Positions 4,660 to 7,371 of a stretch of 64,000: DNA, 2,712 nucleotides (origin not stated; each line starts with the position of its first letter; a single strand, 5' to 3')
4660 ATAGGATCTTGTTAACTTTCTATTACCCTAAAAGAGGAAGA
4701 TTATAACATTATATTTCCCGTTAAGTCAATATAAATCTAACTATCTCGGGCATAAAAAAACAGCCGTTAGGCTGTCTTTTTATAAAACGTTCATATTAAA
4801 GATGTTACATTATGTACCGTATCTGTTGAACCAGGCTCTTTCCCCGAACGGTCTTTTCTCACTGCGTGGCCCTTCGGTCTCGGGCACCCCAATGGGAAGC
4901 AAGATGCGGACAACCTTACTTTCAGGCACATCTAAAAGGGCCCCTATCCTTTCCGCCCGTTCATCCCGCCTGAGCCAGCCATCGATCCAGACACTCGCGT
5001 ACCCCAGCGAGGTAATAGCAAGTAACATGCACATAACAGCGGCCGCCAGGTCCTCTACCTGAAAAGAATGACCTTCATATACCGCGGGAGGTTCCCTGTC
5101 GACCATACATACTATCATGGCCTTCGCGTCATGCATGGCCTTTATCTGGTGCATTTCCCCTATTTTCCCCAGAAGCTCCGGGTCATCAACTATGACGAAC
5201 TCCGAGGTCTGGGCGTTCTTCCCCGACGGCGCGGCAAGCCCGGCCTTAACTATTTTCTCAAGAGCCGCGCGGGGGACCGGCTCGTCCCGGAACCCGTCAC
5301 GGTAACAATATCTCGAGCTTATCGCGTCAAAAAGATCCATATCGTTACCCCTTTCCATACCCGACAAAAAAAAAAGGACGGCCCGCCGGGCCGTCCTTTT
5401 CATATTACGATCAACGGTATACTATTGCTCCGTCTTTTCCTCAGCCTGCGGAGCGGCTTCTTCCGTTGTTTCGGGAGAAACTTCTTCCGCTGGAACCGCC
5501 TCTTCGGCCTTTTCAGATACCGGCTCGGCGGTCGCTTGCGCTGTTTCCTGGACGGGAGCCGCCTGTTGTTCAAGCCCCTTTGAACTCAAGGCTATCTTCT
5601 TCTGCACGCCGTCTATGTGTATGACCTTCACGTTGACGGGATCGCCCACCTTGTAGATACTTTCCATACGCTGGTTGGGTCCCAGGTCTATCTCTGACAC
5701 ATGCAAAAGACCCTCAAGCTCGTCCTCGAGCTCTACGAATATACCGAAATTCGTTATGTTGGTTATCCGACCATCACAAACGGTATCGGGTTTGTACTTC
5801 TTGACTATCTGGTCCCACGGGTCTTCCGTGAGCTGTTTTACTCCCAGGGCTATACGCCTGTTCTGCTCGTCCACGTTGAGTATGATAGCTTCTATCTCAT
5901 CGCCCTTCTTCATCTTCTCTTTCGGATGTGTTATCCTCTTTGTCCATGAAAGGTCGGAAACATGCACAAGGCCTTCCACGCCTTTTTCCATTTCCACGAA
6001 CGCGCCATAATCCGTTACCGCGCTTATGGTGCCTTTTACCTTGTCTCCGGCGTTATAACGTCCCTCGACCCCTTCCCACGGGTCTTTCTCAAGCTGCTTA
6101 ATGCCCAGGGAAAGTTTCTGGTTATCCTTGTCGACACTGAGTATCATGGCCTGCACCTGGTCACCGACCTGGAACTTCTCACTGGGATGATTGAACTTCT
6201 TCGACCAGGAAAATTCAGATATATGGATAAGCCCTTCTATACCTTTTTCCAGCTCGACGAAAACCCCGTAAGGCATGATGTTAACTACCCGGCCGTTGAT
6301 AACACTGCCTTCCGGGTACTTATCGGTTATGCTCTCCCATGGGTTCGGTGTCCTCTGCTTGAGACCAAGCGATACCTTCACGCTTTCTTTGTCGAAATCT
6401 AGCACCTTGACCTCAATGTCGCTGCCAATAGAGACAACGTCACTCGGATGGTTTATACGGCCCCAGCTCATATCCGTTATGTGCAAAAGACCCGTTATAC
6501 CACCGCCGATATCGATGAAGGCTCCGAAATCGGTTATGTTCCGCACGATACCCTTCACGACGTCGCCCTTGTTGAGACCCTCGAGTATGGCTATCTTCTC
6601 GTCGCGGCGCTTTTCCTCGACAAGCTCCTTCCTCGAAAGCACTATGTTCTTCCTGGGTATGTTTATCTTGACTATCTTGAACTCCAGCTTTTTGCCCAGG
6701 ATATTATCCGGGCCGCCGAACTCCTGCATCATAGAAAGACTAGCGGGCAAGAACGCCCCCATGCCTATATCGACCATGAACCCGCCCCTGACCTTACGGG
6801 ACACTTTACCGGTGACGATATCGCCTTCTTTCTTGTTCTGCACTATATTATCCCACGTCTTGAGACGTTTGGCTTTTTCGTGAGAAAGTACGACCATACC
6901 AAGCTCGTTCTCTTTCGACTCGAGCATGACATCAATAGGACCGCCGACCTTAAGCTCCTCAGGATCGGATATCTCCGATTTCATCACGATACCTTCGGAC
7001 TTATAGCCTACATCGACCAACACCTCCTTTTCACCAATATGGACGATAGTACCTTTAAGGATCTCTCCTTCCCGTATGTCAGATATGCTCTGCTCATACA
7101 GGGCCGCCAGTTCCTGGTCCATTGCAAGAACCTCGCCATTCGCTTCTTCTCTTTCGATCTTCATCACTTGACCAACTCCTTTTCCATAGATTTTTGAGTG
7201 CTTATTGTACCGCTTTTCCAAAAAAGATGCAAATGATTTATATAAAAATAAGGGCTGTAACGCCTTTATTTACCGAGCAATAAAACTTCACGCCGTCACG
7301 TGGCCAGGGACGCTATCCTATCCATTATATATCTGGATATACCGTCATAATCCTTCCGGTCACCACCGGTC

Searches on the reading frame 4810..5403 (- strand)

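Call 32: search_protein_families(library=pfam, proteins=[window:4810-5403:-], max_evalue=0.001)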
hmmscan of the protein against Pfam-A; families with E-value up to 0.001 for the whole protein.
window:4810-5403:- (197 aa): 1 family
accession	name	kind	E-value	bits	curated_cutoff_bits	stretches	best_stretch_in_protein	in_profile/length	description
PF00881.29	Nitroreductase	-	6.6e-19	69.1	23.5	2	28-83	1-55/167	Nitroreductase family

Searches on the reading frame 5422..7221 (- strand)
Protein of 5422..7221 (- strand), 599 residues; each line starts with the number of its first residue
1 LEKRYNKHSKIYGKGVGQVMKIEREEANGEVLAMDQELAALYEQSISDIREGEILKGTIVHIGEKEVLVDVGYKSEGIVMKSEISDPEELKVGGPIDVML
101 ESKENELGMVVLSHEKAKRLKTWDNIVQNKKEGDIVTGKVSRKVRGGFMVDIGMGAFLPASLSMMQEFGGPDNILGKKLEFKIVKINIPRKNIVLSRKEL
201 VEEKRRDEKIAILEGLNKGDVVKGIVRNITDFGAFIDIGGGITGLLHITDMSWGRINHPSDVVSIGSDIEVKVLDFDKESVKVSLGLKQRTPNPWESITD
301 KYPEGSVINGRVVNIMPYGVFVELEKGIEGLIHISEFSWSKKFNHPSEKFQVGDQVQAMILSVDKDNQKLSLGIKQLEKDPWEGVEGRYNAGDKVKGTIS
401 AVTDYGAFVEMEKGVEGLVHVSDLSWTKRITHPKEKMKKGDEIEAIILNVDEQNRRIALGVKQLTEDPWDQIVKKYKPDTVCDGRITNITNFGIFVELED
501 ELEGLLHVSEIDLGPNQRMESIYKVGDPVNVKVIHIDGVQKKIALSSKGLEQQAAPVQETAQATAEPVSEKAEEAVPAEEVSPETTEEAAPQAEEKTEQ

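Call 32: search_protein_families(library=pfam, proteins=[window:5422-7221:-], max_evalue=0.001)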
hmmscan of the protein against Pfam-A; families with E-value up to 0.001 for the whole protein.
window:5422-7221:- (599 aa): 6 families
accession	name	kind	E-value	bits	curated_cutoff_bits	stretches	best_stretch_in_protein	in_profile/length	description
PF00575.29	S1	-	4.4e-92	303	22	6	389-462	2-74/74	S1 RNA binding domain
PF23459.1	S1_RRP5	-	1e-32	112.9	27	3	304-370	3-68/72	RRP5 S1 domain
PF21710.3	Spt6_S1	-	2.3e-18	66.7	27.5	1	303-373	15-85/91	Spt6, S1/OB domain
PF13509.12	S1_2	-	6.7e-09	36.2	21.8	0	219-251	2-34/61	S1 domain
PF17092.11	PCB_OB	-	1.1e-07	33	27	0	390-444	30-84/111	Penicillin-binding protein OB-like domain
PF02599.21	CsrA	-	0.00044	20.6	27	0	261-283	10-32/53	Global regulator protein family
